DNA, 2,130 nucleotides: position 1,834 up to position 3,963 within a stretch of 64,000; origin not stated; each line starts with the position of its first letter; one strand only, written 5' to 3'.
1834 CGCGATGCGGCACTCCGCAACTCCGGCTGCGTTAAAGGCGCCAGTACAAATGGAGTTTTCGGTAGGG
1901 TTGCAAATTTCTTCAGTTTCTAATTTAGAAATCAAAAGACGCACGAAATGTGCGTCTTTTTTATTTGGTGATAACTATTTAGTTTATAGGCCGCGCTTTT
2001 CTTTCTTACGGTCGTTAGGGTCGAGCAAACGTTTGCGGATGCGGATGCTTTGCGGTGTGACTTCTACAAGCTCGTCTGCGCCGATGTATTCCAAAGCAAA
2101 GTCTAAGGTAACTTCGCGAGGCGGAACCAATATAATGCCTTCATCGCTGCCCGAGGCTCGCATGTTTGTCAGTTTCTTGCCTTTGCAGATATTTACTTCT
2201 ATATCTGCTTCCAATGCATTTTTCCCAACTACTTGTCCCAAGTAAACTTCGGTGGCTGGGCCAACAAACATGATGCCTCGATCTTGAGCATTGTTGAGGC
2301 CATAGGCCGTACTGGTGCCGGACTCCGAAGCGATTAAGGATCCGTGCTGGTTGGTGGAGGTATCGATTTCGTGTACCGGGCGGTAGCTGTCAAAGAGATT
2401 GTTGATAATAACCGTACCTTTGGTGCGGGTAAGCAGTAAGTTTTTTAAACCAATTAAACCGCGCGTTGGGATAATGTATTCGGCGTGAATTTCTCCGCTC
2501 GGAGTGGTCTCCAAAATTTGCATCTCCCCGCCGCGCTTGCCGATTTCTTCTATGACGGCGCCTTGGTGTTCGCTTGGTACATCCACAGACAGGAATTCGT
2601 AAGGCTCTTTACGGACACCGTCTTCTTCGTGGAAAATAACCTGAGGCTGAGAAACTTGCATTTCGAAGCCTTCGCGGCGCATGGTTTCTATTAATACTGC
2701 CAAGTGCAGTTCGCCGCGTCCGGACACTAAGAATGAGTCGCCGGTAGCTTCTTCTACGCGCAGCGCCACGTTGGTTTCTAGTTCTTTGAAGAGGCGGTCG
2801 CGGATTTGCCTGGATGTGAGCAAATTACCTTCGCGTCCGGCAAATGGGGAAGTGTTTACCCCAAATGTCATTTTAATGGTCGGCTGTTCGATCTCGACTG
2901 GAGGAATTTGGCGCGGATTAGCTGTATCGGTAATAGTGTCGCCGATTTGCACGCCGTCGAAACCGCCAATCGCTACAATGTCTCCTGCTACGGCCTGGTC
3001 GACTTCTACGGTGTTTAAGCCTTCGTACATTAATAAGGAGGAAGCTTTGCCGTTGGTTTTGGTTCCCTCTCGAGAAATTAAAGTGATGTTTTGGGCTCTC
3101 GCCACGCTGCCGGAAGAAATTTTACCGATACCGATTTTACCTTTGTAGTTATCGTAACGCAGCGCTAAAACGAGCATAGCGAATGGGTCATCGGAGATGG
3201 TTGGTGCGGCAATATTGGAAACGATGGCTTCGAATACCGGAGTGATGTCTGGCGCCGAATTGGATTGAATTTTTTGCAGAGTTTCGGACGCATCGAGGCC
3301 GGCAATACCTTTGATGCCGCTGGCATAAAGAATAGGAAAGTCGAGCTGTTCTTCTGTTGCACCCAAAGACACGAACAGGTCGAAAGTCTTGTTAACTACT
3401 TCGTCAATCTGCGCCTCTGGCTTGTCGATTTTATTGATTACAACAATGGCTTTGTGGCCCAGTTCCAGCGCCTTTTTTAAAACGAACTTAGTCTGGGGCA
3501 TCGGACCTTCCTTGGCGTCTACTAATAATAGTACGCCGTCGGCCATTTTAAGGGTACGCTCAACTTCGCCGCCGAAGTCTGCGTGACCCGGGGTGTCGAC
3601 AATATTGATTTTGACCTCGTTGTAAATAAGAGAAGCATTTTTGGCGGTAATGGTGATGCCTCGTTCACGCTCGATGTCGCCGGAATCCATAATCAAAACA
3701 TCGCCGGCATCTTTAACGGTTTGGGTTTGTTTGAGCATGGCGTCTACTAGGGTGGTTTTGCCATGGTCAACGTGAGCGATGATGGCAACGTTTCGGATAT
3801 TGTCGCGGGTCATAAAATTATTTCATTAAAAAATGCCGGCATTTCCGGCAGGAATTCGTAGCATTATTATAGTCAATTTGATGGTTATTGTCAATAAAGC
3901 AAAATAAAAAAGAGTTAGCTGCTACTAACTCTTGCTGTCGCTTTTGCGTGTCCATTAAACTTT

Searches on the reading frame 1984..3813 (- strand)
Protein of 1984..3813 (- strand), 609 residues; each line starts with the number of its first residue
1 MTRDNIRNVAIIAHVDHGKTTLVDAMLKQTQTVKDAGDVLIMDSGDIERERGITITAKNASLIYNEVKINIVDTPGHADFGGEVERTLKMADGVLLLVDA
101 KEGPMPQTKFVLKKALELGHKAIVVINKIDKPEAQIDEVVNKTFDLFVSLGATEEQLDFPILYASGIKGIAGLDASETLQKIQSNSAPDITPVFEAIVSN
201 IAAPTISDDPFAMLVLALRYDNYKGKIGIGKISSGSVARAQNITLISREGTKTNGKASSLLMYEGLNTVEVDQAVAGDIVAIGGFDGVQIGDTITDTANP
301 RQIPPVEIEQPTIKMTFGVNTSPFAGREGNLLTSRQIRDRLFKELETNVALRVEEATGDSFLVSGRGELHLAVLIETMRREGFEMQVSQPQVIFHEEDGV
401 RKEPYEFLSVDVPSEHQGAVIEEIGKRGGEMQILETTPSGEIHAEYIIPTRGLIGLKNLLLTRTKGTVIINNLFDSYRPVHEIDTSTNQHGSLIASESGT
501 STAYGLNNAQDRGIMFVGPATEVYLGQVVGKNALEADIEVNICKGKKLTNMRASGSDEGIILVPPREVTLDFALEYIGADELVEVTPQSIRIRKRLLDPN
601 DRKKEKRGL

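Call 44: search_protein_families(library=pfam, proteins=[window:1984-3813:-], max_evalue=0.00001)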
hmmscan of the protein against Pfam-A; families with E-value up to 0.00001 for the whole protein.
window:1984-3813:- (609 aa): 6 families
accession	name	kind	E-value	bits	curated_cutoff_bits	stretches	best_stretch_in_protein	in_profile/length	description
PF00009.33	GTP_EFTU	-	8.4e-54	182.5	26.5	1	5-199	2-184/188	Elongation factor Tu GTP binding domain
PF21018.2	BipA_C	-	2e-43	147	23.8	1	491-598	2-109/110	TypA/BipA C-terminal domain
PF00679.30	EFG_C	-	4.3e-15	55.9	27.9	1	402-482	3-83/89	Elongation factor G C-terminus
PF03144.31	GTP_EFTU_D2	-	2.1e-08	34.9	30.3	1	225-295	1-73/73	Elongation factor Tu domain 2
PF22042.2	EF-G_D2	-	5.3e-08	33.3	27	1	210-296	1-83/84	Elongation factor G domain 2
PF01926.29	MMR_HSR1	-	1.5e-07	32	21.9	1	9-128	2-113/113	50S ribosome-binding GTPase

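Call 82: list_cluster_members(proteins=[window:1984-3813:-, window:56081-58417:+, window:12759-13850:+, window:14940-15188:+, window:31374-31925:+, window:31967-32560:-])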
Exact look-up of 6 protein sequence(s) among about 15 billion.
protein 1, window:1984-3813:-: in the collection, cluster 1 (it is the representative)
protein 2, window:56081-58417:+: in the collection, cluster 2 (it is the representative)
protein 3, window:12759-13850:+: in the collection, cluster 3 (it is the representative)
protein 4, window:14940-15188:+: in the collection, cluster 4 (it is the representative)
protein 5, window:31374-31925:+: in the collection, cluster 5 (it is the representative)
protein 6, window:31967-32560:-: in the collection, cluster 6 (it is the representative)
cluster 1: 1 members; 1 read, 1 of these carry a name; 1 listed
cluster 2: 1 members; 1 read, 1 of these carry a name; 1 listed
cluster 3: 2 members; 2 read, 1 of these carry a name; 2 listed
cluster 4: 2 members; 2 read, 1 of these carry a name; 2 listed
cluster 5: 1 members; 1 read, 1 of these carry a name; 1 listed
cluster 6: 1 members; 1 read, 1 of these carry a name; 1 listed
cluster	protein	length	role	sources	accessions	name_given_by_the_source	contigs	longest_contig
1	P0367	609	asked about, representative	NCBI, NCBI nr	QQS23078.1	translational GTPase TypA [bacterium] | MAG: translational GTPase TypA [bacterium]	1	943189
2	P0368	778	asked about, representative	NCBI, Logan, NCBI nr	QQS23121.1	polyribonucleotide nucleotidyltransferase [bacterium] | MAG: polyribonucleotide nucleotidyltransferase [bacterium]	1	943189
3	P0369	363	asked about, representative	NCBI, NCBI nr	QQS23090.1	isocitrate/isopropylmalate dehydrogenase family protein [bacterium] | MAG: isocitrate/isopropylmalate dehydrogenase family protein [bacterium]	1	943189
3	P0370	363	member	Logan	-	-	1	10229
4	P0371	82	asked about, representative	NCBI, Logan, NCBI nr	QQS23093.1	hypothetical protein IPM19_00800 [bacterium] | MAG: hypothetical protein IPM19_00800 [bacterium]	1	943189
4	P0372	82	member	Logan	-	-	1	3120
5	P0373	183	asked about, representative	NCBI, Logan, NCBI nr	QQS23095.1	hypothetical protein IPM19_00810 [bacterium] | MAG: hypothetical protein IPM19_00810 [bacterium]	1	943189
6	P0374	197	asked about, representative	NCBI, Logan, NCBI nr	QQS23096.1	hypothetical protein IPM19_00815 [bacterium] | MAG: hypothetical protein IPM19_00815 [bacterium]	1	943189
